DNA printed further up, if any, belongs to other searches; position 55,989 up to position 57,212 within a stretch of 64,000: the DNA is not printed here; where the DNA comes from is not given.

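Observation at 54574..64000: Uncharacterised radical SAM-rich operon linked to polyprenyl-phosphate glycosylation genes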

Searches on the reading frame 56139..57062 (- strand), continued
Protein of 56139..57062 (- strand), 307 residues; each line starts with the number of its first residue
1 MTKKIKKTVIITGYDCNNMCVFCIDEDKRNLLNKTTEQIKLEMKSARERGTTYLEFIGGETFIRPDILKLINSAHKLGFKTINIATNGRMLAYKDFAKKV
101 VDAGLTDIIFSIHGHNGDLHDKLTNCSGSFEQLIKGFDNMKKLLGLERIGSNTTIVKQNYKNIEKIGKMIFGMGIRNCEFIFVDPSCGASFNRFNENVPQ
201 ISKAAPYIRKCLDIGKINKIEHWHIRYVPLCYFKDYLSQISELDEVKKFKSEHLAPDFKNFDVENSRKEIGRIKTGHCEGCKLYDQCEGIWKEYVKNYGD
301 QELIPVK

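Call 77: search_protein_families(library=ncbifam, proteins=[L017:5126-6610:+, L031:6180-7625:+, L033:2129-3610:+, L017:12012-12923:+, L031:3566-4480:+, L033:9076-10011:+, L017:7629-8522:+, L017:7019-7420:+, L033:3638-3898:+, L017:4506-5111:+], max_evalue=1e-10)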
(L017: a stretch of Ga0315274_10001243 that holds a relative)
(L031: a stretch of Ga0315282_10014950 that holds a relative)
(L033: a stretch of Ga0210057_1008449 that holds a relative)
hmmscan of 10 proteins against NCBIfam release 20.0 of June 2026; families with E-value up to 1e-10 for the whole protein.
L017:5126-6610:+ (494 aa): 33 families (the best 25 are shown)
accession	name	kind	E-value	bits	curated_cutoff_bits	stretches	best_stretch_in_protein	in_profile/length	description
TIGR03978.1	rSAM_paired_1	equivalog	8e-164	545.8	370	1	22-481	3-466/466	His-Xaa-Ser system radical SAM maturase HxsB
NF047865.1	rSAM_PapB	equivalog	1.9e-35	122.7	340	1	102-444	7-327/330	PapB family radical SAM/SPASM ranthipeptide maturase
TIGR04064.1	rSAM_nif11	equivalog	1.5e-34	119.5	518.7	1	101-460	81-425/459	nif11-like peptide radical SAM maturase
NF040492.1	not_ScfB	exception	2.2e-33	115.8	855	1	106-463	103-443/450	ScfB-related radical SAM/SPASM orphan maturase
TIGR03974.1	rSAM_six_Cys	equivalog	4.1e-33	114.9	425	1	105-457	104-438/451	thioether cross-link-forming SCIFF peptide maturase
TIGR03942.1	sulfatase_rSAM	equivalog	3e-29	102.2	349.45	1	106-470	9-359/363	anaerobic sulfatase maturase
TIGR03906.1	quino_hemo_SAM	equivalog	2.1e-28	99.2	453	1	101-462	95-441/467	quinohemoprotein amine dehydrogenase maturation protein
TIGR04068.1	rSAM_ocin_clost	equivalog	2.3e-27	96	500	1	30-254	10-244/462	Cys-rich peptide radical SAM maturase CcpM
TIGR04163.1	rSAM_cobopep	equivalog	3.7e-25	88.6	375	1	77-445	44-399/428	peptide-modifying radical SAM enzyme CbpB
NF010321.0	PRK13758.1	equivalog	3.1e-21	75.9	441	1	105-470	12-364/370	anaerobic sulfatase-maturase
TIGR04115.1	rSAM_Cxxx_rpt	equivalog_domain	3.7e-21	76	350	1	103-441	7-333/359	radical SAM peptide maturase, CXXX-repeat target family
NF035951.1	rSAM_RumMC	equivalog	1.3e-20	73.5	720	1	100-246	114-260/510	RumMC family radical SAM sactipeptide maturase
NF038107.1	rSAM_NF038107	equivalog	2.3e-20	72.8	600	1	32-249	17-240/444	Cys-every-fifth radical SAM/SPASM peptide maturase CefB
NF041298.1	rSAM_mat_DynA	equivalog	6.9e-20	71.3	450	1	101-470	4-355/356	dynobactin maturation radical SAM/SPASM protein DynA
TIGR04280.1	geopep_mat_rSAM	hypoth_equivalog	1.3e-19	70.5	400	1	99-444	85-403/428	geopeptide radical SAM maturase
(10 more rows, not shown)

L031:6180-7625:+ (481 aa): 26 families (the best 25 are shown)
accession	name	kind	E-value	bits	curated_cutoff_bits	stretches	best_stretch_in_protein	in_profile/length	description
TIGR03978.1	rSAM_paired_1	equivalog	3.1e-160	534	370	1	14-478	1-465/466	His-Xaa-Ser system radical SAM maturase HxsB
NF047865.1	rSAM_PapB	equivalog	1e-33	117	340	1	97-442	8-327/330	PapB family radical SAM/SPASM ranthipeptide maturase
TIGR04064.1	rSAM_nif11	equivalog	7.3e-32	110.7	518.7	1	96-462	82-429/459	nif11-like peptide radical SAM maturase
NF040492.1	not_ScfB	exception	8.1e-32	110.7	855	1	59-444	66-428/450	ScfB-related radical SAM/SPASM orphan maturase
TIGR03974.1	rSAM_six_Cys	equivalog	4.2e-31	108.3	425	1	57-457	65-440/451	thioether cross-link-forming SCIFF peptide maturase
TIGR03906.1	quino_hemo_SAM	equivalog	1.2e-26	93.4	453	1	92-463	92-444/467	quinohemoprotein amine dehydrogenase maturation protein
TIGR04068.1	rSAM_ocin_clost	equivalog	2e-24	86.3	500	1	52-457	44-444/462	Cys-rich peptide radical SAM maturase CcpM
TIGR03942.1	sulfatase_rSAM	equivalog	6.7e-24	84.6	349.45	1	100-465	9-356/363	anaerobic sulfatase maturase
TIGR04083.1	rSAM_pep_methan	hypoth_equivalog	2.6e-20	72.7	300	1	96-473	4-350/376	TIGR04083 family peptide-modifying radical SAM enzyme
TIGR04115.1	rSAM_Cxxx_rpt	equivalog_domain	4.3e-20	72.5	350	1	98-457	8-351/359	radical SAM peptide maturase, CXXX-repeat target family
NF035951.1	rSAM_RumMC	equivalog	2.5e-18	66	720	1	94-234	114-257/510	RumMC family radical SAM sactipeptide maturase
NF038107.1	rSAM_NF038107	equivalog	1e-17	64.1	600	1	28-237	19-234/444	Cys-every-fifth radical SAM/SPASM peptide maturase CefB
TIGR04163.1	rSAM_cobopep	equivalog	1.7e-16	60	375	1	98-442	70-398/428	peptide-modifying radical SAM enzyme CbpB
NF041298.1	rSAM_mat_DynA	equivalog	2.6e-16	59.6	450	1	95-442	4-332/356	dynobactin maturation radical SAM/SPASM protein DynA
NF050035.1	rSAM_WgK_link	exception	5.7e-16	58.5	650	0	89-235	6-142/367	radical SAM/SPASM peptide maturase WgkB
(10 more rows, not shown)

L033:2129-3610:+ (493 aa): 24 families
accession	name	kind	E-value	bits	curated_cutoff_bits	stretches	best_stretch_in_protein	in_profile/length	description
TIGR03978.1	rSAM_paired_1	equivalog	1.8e-151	505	370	1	28-488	1-465/466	His-Xaa-Ser system radical SAM maturase HxsB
NF047865.1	rSAM_PapB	equivalog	3.6e-33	115.2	340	1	111-450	7-326/330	PapB family radical SAM/SPASM ranthipeptide maturase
TIGR04064.1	rSAM_nif11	equivalog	1.2e-29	103.4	518.7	1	111-465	82-423/459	nif11-like peptide radical SAM maturase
NF040492.1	not_ScfB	exception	5.5e-29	101.3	855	1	72-451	65-426/450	ScfB-related radical SAM/SPASM orphan maturase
TIGR04068.1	rSAM_ocin_clost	equivalog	1.5e-28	99.9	500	1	67-442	45-422/462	Cys-rich peptide radical SAM maturase CcpM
TIGR03974.1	rSAM_six_Cys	equivalog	2.5e-28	99.1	425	1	111-451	101-427/451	thioether cross-link-forming SCIFF peptide maturase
TIGR03906.1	quino_hemo_SAM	equivalog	3.8e-28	98.4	453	1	111-463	98-435/467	quinohemoprotein amine dehydrogenase maturation protein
TIGR03942.1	sulfatase_rSAM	equivalog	4.1e-20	72.2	349.45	1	113-476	7-358/363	anaerobic sulfatase maturase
NF041298.1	rSAM_mat_DynA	equivalog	2.1e-18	66.4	450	1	110-477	4-355/356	dynobactin maturation radical SAM/SPASM protein DynA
NF035951.1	rSAM_RumMC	equivalog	3.7e-18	65.5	720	1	95-253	100-261/510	RumMC family radical SAM sactipeptide maturase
TIGR04163.1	rSAM_cobopep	equivalog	5.5e-18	64.9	375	1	99-479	56-423/428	peptide-modifying radical SAM enzyme CbpB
TIGR04280.1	geopep_mat_rSAM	hypoth_equivalog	3.6e-17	62.5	400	1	109-254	86-233/428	geopeptide radical SAM maturase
NF038107.1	rSAM_NF038107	equivalog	2.8e-16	59.3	600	1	50-253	27-235/444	Cys-every-fifth radical SAM/SPASM peptide maturase CefB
TIGR04115.1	rSAM_Cxxx_rpt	equivalog_domain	6.2e-16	58.8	350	1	112-446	7-331/359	radical SAM peptide maturase, CXXX-repeat target family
TIGR04083.1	rSAM_pep_methan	hypoth_equivalog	8.6e-16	57.8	300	1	110-478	3-346/376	TIGR04083 family peptide-modifying radical SAM enzyme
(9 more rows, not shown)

L017:12012-12923:+ (303 aa): 12 families
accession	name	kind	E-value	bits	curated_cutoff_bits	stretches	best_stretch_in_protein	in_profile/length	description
TIGR03977.1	rSAM_pair_HxsC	equivalog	1.3e-51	175.2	267.9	1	5-268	31-289/292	His-Xaa-Ser system radical SAM maturase HxsC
NF038332.1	rSAM_rare_HxsC4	exception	1.3e-26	93.6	500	1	6-205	21-214/335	radical SAM protein HxsC4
TIGR04054.1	rSAM_NirJ1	equivalog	1.8e-19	69.6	650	1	7-196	44-221/387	putative heme d1 biosynthesis radical SAM protein NirJ1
TIGR04317.1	W_rSAM_matur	equivalog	1.9e-14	53.6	380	1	6-172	11-173/349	tungsten cofactor oxidoreductase radical SAM maturase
TIGR04251.1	SCM_rSAM_ScmF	equivalog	3.3e-14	53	400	1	7-170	12-169/353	SynChlorMet cassette radical SAM/SPASM protein ScmF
TIGR02666.1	moaA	equivalog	1.1e-12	47.6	284.05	1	3-171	14-181/336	GTP 3',8-cyclase MoaA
TIGR04051.1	rSAM_NirJ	equivalog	1.4e-12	47.2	515.45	1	6-195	9-186/354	heme d1 biosynthesis radical SAM protein NirJ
TIGR04250.1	SCM_rSAM_ScmE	equivalog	1.5e-12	47.1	400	1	1-175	5-170/358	SynChlorMet cassette radical SAM/SPASM protein ScmE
TIGR04546.1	rSAM_ahbC_deAc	equivalog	3.2e-12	46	650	1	7-195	47-223/390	12,18-didecarboxysiroheme deacetylase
NF050035.1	rSAM_WgK_link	exception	4.8e-12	45.5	650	1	1-140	11-146/367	radical SAM/SPASM peptide maturase WgkB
TIGR04545.1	rSAM_ahbD_hemeb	equivalog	8.6e-12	45.1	500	1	7-193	8-183/339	heme b synthase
TIGR03962.1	mycofact_rSAM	equivalog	2.6e-11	43.3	265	1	7-204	20-204/339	mycofactocin radical SAM maturase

L031:3566-4480:+ (304 aa): 8 families
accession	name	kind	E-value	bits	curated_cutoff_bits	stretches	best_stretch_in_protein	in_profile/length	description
TIGR03977.1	rSAM_pair_HxsC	equivalog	7.1e-63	212.2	267.9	1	5-264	30-288/292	His-Xaa-Ser system radical SAM maturase HxsC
NF038332.1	rSAM_rare_HxsC4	exception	1.2e-34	120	500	1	8-228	22-243/335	radical SAM protein HxsC4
TIGR04054.1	rSAM_NirJ1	equivalog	2.7e-14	52.6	650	1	9-211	45-239/387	putative heme d1 biosynthesis radical SAM protein NirJ1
TIGR04055.1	rSAM_NirJ2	equivalog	3.9e-14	52.9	500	1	8-220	8-212/326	putative heme d1 biosynthesis radical SAM protein NirJ2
TIGR04251.1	SCM_rSAM_ScmF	equivalog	2.3e-12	47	400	1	8-137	12-143/353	SynChlorMet cassette radical SAM/SPASM protein ScmF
TIGR04317.1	W_rSAM_matur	equivalog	3.9e-12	46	380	1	8-168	12-173/349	tungsten cofactor oxidoreductase radical SAM maturase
TIGR04545.1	rSAM_ahbD_hemeb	equivalog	1e-11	44.9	500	0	9-200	9-193/339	heme b synthase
TIGR02666.1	moaA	equivalog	1.9e-11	43.6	284.05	1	6-210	16-221/336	GTP 3',8-cyclase MoaA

L033:9076-10011:+ (311 aa): 13 families
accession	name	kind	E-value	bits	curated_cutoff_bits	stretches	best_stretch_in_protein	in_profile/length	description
TIGR03977.1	rSAM_pair_HxsC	equivalog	2.9e-55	187.2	267.9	1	8-271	31-289/292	His-Xaa-Ser system radical SAM maturase HxsC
NF038332.1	rSAM_rare_HxsC4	exception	3.7e-25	88.8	500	1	10-212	22-218/335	radical SAM protein HxsC4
TIGR04251.1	SCM_rSAM_ScmF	equivalog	9.4e-21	74.6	400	1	7-148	9-148/353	SynChlorMet cassette radical SAM/SPASM protein ScmF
TIGR04317.1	W_rSAM_matur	equivalog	3.7e-16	59.2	380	1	8-200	10-201/349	tungsten cofactor oxidoreductase radical SAM maturase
NF050035.1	rSAM_WgK_link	exception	7.9e-15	54.7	650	1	4-150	11-152/367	radical SAM/SPASM peptide maturase WgkB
TIGR04250.1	SCM_rSAM_ScmE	equivalog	1.9e-13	50.1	400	1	4-203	5-194/358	SynChlorMet cassette radical SAM/SPASM protein ScmE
TIGR02668.1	moaA_archaeal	equivalog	2e-13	50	325.25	1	7-218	15-213/303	GTP 3',8-cyclase MoaA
NF001199.0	PRK00164.2-1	equivalog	2.3e-13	49.9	231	1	8-210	18-208/308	GTP 3',8-cyclase MoaA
TIGR04054.1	rSAM_NirJ1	equivalog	2.8e-13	49.3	650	1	10-195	41-217/387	putative heme d1 biosynthesis radical SAM protein NirJ1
TIGR04051.1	rSAM_NirJ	equivalog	4.6e-13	48.9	515.45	1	9-202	6-190/354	heme d1 biosynthesis radical SAM protein NirJ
TIGR02666.1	moaA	equivalog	6.5e-13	48.4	284.05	1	7-193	15-198/336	GTP 3',8-cyclase MoaA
TIGR03962.1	mycofact_rSAM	equivalog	2.2e-11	43.5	265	1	10-168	20-168/339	mycofactocin radical SAM maturase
TIGR04545.1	rSAM_ahbD_hemeb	equivalog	7.6e-11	42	500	0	10-217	8-206/339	heme b synthase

L017:7629-8522:+ (297 aa): 24 families
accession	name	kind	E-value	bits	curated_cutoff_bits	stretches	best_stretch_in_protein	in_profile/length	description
NF038332.1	rSAM_rare_HxsC4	exception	4.2e-49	167.5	500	1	3-232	14-250/335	radical SAM protein HxsC4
TIGR03977.1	rSAM_pair_HxsC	equivalog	6.5e-33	113.9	267.9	1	13-243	35-270/292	His-Xaa-Ser system radical SAM maturase HxsC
TIGR04545.1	rSAM_ahbD_hemeb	equivalog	2.8e-20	73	500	1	10-192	7-189/339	heme b synthase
TIGR04053.2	TIGR04053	equivalog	6.9e-19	68.3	395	1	14-197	19-204/366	TIGR04053 family radical SAM/SPASM domain-containing protein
TIGR04466.1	rSAM_BlsE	equivalog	9.2e-19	68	400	1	12-175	12-172/327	cytosylglucuronate decarboxylase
TIGR04054.1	rSAM_NirJ1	equivalog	9.1e-17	60.7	650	1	12-178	45-210/387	putative heme d1 biosynthesis radical SAM protein NirJ1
TIGR04055.1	rSAM_NirJ2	equivalog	2.1e-16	60.3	500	1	13-192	10-188/326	putative heme d1 biosynthesis radical SAM protein NirJ2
TIGR04133.1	rSAM_w_lipo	hypoth_equivalog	4e-16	58.9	425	1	12-194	33-218/350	TIGR04133 family radical SAM/SPASM protein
TIGR04317.1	W_rSAM_matur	equivalog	1e-15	57.7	380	1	4-222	5-226/349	tungsten cofactor oxidoreductase radical SAM maturase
NF045574.1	sacti_mat_StsB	exception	3.2e-15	55.9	625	1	9-178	102-269/466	StsB family radical SAM/SPASM domain sactipeptide maturase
TIGR04051.1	rSAM_NirJ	equivalog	5.8e-15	55.1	515.45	1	13-189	12-187/354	heme d1 biosynthesis radical SAM protein NirJ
TIGR04347.1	pseudo_SAM_Halo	equivalog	8.5e-15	54.9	525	1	13-185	48-219/390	TIGR04347 family pseudo-SAM/SPASM protein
TIGR04251.1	SCM_rSAM_ScmF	equivalog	1.6e-14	54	400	1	9-177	10-181/353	SynChlorMet cassette radical SAM/SPASM protein ScmF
TIGR02668.1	moaA_archaeal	equivalog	1.8e-14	53.4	325.25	1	4-195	11-204/303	GTP 3',8-cyclase MoaA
NF045702.1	rSAM_GDGT_ether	equivalog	2.4e-14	52.9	450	1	11-162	94-250/486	tetraether lipid synthase Tes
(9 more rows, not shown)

L017:7019-7420:+ (133 aa): 2 families
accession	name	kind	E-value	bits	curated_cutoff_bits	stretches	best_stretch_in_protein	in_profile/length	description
NF038313.3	HisXaaSer_A4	exception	9e-23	81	55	1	6-101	1-90/93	His-Xaa-Ser repeat protein HxsA4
NF038309.1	HisXaaSer_A3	equivalog_domain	9.4e-18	63.8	65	1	6-94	1-81/81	His-Xaa-Ser repeat protein HxsA3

L033:3638-3898:+ (86 aa): 1 family
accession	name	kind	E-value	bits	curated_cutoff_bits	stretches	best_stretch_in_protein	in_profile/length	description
NF038309.1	HisXaaSer_A3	equivalog_domain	5.9e-18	64.5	65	1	7-84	1-75/81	His-Xaa-Ser repeat protein HxsA3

L017:4506-5111:+ (201 aa): 0 families

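Call 98: search_protein_families(library=pfam, proteins=[L066:3793-5508:+, L037:2435-3232:+, L027:1911-3263:+, L053:13303-13785:+, L080:8112-8591:+, L046:6654-6869:+, L066:1938-2144:+, L022:4715-6103:+], max_evalue=0.001)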
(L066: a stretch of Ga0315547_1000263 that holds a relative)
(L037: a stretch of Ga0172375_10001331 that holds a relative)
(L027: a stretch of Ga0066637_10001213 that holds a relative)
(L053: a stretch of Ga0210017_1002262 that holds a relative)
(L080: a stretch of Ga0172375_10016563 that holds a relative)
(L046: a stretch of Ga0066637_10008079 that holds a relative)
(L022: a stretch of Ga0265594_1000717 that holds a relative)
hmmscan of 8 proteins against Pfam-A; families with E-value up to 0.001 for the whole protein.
L066:3793-5508:+ (571 aa): 3 families
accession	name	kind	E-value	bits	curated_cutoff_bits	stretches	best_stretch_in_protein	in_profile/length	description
PF00535.33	Glycos_transf_2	-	6e-17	62.5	23.3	1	18-184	2-167/168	Glycosyl transferase family 2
PF04055.27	Radical_SAM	-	4.3e-08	34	29.5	1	288-418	3-133/166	Radical SAM superfamily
PF13353.11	Fer4_12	-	9.6e-07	29.6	22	1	290-362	13-89/137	4Fe-4S single cluster domain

L037:2435-3232:+ (265 aa): 1 family
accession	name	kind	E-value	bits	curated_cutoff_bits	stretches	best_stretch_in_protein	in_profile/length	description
PF00535.33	Glycos_transf_2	-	3.5e-16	60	23.3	1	18-187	2-167/168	Glycosyl transferase family 2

L027:1911-3263:+ (450 aa): 1 family
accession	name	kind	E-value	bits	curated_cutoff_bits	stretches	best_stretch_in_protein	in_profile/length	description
PF04055.27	Radical_SAM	-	1.7e-18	67.8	29.5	1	64-237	3-163/166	Radical SAM superfamily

L053:13303-13785:+ (160 aa): 0 families

L080:8112-8591:+ (159 aa): 0 families

L046:6654-6869:+ (71 aa): 0 families

L066:1938-2144:+ (68 aa): 0 families

L022:4715-6103:+ (462 aa): 2 families
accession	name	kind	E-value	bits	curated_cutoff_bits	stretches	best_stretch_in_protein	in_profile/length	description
PF04055.27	Radical_SAM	-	1.1e-28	100.9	29.5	1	143-301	1-163/166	Radical SAM superfamily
PF13353.11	Fer4_12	-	9e-10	39.4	22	1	146-241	12-107/137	4Fe-4S single cluster domain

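Call 109: find_encoding_contigs(protein=P0003, flank=10000, max_places=1)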
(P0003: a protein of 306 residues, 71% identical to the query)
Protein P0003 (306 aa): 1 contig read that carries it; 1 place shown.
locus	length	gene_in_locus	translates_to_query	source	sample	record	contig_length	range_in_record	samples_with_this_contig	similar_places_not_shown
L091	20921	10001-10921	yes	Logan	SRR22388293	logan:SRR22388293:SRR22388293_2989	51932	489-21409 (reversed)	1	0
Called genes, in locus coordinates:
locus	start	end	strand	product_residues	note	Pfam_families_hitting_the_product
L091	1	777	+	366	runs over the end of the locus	PF04055:Radical_SAM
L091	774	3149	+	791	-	PF13186:SPASM, PF04055:Radical_SAM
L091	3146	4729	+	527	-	PF00535:Glycos_transf_2, PF10111:Glyco_tranf_2_2, PF13641:Glyco_tranf_2_3, PF00535:Glycos_transf_2 (weak)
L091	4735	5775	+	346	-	PF00814:TsaD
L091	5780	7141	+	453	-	PF04055:Radical_SAM, PF13353:Fer4_12 (weak)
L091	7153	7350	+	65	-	-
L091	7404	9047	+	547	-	PF04055:Radical_SAM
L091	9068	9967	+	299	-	PF04055:Radical_SAM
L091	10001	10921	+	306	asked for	PF04055:Radical_SAM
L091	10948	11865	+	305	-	PF04055:Radical_SAM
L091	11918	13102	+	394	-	-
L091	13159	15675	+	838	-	PF00041:fn3 (faint)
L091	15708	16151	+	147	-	PF01281:Ribosomal_L9_N, PF03948:Ribosomal_L9_C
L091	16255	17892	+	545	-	PF06418:CTP_synth_N, PF00117:GATase, PF07722:Peptidase_C26 (weak)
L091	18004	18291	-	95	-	PF01016:Ribosomal_L27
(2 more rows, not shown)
